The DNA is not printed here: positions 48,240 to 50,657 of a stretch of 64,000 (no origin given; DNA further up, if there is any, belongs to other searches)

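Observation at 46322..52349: Apparent operon: sugar-porter MFS, short glycyl-radical enzyme, activase, secreted esterase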

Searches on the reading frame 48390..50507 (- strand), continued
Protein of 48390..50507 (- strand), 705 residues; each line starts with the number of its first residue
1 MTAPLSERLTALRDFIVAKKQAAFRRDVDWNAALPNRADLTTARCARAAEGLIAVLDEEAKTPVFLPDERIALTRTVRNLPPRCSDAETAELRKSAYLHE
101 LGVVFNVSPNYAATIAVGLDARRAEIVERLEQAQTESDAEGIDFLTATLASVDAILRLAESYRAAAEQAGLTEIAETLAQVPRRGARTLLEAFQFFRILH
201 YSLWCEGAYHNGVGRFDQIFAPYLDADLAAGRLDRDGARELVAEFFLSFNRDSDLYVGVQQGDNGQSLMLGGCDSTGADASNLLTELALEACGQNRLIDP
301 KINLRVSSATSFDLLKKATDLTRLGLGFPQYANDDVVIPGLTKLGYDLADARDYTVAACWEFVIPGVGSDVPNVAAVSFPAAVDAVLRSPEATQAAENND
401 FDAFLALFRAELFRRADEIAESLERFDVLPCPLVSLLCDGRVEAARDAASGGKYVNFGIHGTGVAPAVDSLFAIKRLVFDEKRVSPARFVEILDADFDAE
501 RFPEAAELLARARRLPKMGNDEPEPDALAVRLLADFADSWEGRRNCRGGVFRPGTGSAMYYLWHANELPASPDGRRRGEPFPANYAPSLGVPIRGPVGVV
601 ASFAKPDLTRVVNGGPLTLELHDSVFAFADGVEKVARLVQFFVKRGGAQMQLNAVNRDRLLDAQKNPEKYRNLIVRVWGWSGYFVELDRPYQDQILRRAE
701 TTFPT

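Call 63: search_protein_families(library=pfam, proteins=[L073:4380-5000:+, L073:5239-6492:+, L073:6579-8912:-, L073:9007-9867:-, L073:15007-16947:+, L077:2658-4028:+, L077:4916-6073:+, L077:6375-7238:+, L077:7254-8036:-, L077:13700-15397:+], max_evalue=0.001)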
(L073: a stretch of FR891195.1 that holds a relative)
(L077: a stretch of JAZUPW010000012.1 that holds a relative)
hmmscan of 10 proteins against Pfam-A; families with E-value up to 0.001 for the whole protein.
L073:4380-5000:+ (206 aa): 2 families
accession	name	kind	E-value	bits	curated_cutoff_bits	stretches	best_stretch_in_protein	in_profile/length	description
PF16321.10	Ribosom_S30AE_C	-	1e-26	92.9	25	1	151-201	7-57/57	Sigma 54 modulation/S30EA ribosomal protein C terminus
PF02482.25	Ribosomal_S30AE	-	2.4e-21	76.7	23.7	1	38-127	1-87/88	Sigma 54 modulation protein / S30EA ribosomal protein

L073:5239-6492:+ (417 aa): 1 family
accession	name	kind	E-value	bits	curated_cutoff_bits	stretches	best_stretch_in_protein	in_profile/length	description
PF18998.6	Flg_new_2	-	1.9e-19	69.8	23.6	2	208-276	4-72/73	Divergent InlB B-repeat domain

L073:6579-8912:- (777 aa): 0 families

L073:9007-9867:- (286 aa): 0 families

L073:15007-16947:+ (646 aa): 4 families
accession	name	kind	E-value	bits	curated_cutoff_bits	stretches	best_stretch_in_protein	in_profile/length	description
PF08531.16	Bac_rhamnosid_N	-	6.7e-32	111.1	25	1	187-351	2-170/172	Alpha-L-rhamnosidase N-terminal domain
PF17389.8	Bac_rhamnosid6H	-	2.5e-21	76.8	24.5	1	482-610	2-148/339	Bacterial alpha-L-rhamnosidase 6 hairpin glycosidase domain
PF05592.18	Bac_rhamnosid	-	2.4e-14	53.5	22.2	1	366-472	7-97/102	Bacterial alpha-L-rhamnosidase concanavalin-like domain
PF02837.24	Glyco_hydro_2_N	-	9.8e-06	26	28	1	44-113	70-141/169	Glycosyl hydrolases family 2, sugar binding domain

L077:2658-4028:+ (456 aa): 2 families
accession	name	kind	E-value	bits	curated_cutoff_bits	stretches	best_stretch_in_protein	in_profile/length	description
PF00206.25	Lyase_1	-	1.9e-74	251.3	27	1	7-301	1-312/312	Lyase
PF14698.11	ASL_C2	-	5.1e-25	88.1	27.3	1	364-432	1-69/69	Argininosuccinate lyase C-terminal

L077:4916-6073:+ (385 aa): 3 families
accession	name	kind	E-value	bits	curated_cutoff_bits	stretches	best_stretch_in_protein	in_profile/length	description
PF01546.33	Peptidase_M20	-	3.6e-21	76.5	24.6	1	85-382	2-204/206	Peptidase family M20/M25/M40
PF07687.19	M20_dimer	-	1.1e-19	70.8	21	1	188-287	2-105/107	Peptidase dimerisation domain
PF04389.22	Peptidase_M28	-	1.2e-06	28.8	21.3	1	72-176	4-94/193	Peptidase family M28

L077:6375-7238:+ (287 aa): 1 family
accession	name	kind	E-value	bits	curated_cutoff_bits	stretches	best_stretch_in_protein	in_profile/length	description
PF00294.29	PfkB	-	5.1e-40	138.1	25.8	1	17-279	32-296/302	pfkB family carbohydrate kinase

L077:7254-8036:- (260 aa): 4 families
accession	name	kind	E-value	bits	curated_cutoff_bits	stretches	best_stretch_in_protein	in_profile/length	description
PF12833.13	HTH_18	-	4.1e-21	75.5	33.6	1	178-256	1-79/80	Helix-turn-helix domain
PF00165.29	HTH_AraC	-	3.7e-17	62.4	26.6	2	165-205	1-41/42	Bacterial regulatory helix-turn-helix proteins, AraC family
PF02311.25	AraC_binding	-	9.1e-10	38.8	21.1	1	24-92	15-85/135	AraC-like ligand binding domain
PF07883.17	Cupin_2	-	3.4e-06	27.1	27.2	1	26-70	12-56/70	Cupin domain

L077:13700-15397:+ (565 aa): 4 families
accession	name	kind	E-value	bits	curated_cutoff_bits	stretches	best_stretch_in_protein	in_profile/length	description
PF22422.2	MGH1-like_GH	-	6.1e-49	167.9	27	1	217-517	4-342/356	Mannosylglycerate hydrolase MGH1-like glycoside hydrolase domain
PF01204.24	Trehalase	-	5.3e-25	88.7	21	1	328-560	287-509/512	Trehalase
PF03200.22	Glyco_hydro_63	-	1.7e-23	83.7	22.4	1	282-519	181-470/492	Glycosyl hydrolase family 63 C-terminal domain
PF17389.8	Bac_rhamnosid6H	-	7.1e-13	49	24.5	1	235-440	63-252/339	Bacterial alpha-L-rhamnosidase 6 hairpin glycosidase domain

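Call 67: search_solved_structures(query=L063:6293-8596:+, max_evalue=0.01)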
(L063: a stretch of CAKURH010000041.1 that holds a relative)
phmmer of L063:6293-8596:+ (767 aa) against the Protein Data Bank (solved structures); distinct sequences matched with E-value up to 0.01: 17.
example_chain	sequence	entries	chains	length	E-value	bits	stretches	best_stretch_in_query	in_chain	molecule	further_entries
1zy9_A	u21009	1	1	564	5.5e-16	61.2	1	260-564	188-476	alpha-galactosidase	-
5m0x_A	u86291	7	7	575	5.8e-16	61.1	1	260-564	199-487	Alpha-galactosidase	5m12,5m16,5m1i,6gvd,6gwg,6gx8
6gta_A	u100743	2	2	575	2.5e-15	59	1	260-564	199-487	Alpha-galactosidase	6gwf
6lcj_A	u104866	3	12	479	5.7e-11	44.6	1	256-425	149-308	Alpha-galactosidase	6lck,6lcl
3a5v_A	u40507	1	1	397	2.2e-07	32.8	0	268-356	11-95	Alpha-galactosidase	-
8j53_A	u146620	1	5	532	7.9e-07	30.9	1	326-423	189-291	GH31 alpha-galactosidase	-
3mi6_A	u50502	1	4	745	3.7e-06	28.7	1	330-419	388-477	Alpha-galactosidase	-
3cc1_A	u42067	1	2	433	2.1e-05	26.2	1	259-438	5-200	Putative alpha-N-acetylgalactosaminidase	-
4fnq_A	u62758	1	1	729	0.00012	23.7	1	330-403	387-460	Alpha-galactosidase AgaB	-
4fnr_A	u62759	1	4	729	0.00013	23.6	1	330-403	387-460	Alpha-galactosidase AgaA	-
4fnt_A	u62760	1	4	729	0.00017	23.2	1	331-403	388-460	Alpha-galactosidase AgaA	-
4fnp_A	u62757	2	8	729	0.00017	23.2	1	331-403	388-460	Alpha-galactosidase AgaA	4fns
4fnu_A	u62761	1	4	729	0.00018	23.1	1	331-403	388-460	Alpha-galactosidase AgaA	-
2xn0_A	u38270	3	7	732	0.00071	21.1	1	325-398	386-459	ALPHA-GALACTOSIDASE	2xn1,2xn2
4nx0_A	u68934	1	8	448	0.00073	21.1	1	265-434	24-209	Abp, a GH27 beta-L-arabinopyranosidase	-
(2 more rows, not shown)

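Call 68: search_solved_structures(query=L082:12863-14935:+, max_evalue=0.001)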
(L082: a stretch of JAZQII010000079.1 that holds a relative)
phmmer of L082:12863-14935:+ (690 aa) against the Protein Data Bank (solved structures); distinct sequences matched with E-value up to 0.001: 2.
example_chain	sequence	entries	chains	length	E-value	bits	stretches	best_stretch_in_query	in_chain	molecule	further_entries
7exf_B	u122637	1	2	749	1.7e-45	158.5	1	219-574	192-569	Probable galactinol--sucrose galactosyltransferase 6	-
7exg_B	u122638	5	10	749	2.1e-44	154.9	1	219-574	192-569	Probable galactinol--sucrose galactosyltransferase 6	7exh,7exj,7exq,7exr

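Call 69: search_solved_structures(query=L056:581-3694:+, max_evalue=0.01)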
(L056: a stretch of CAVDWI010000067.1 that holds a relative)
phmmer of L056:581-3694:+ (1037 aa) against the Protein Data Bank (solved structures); distinct sequences matched with E-value up to 0.01: 21.
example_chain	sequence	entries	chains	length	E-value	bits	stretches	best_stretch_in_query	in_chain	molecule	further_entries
1zy9_A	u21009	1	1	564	8e-65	222.6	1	148-532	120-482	alpha-galactosidase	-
5m0x_A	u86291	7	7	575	8.5e-65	222.5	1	148-532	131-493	Alpha-galactosidase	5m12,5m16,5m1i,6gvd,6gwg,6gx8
6gta_A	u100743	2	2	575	1e-63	218.9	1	148-532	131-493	Alpha-galactosidase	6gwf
6lcj_A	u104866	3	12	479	1.2e-32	116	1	212-527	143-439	Alpha-galactosidase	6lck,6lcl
3mi6_A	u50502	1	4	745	7.5e-11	43.9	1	236-391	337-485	Alpha-galactosidase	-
6phu_A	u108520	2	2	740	1.6e-09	39.5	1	279-387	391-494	Alpha-galactosidase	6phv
6phw_A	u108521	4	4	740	5.7e-09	37.7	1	279-386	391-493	Alpha-galactosidase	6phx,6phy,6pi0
8x1b_A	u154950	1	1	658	6.8e-08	34.1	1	234-391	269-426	Alpha-galactosidase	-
9awt_A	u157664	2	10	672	7.1e-08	34.1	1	234-391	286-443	A type blood alpha-D-galactosamine galactosaminidase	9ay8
2xn0_A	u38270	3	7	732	1e-07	33.5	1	275-393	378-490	ALPHA-GALACTOSIDASE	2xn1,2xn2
9ayu_A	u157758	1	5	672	2.6e-07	32.2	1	234-343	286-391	A type blood alpha-D-galactosamine galactosaminidase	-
4fnr_A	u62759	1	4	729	2.7e-07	32.1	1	271-335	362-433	Alpha-galactosidase AgaA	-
4fnt_A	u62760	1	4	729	2.7e-07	32.1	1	271-335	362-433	Alpha-galactosidase AgaA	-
4fnp_A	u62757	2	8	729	2.7e-07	32.1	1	271-335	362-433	Alpha-galactosidase AgaA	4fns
4fnu_A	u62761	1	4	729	4e-07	31.6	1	271-334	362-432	Alpha-galactosidase AgaA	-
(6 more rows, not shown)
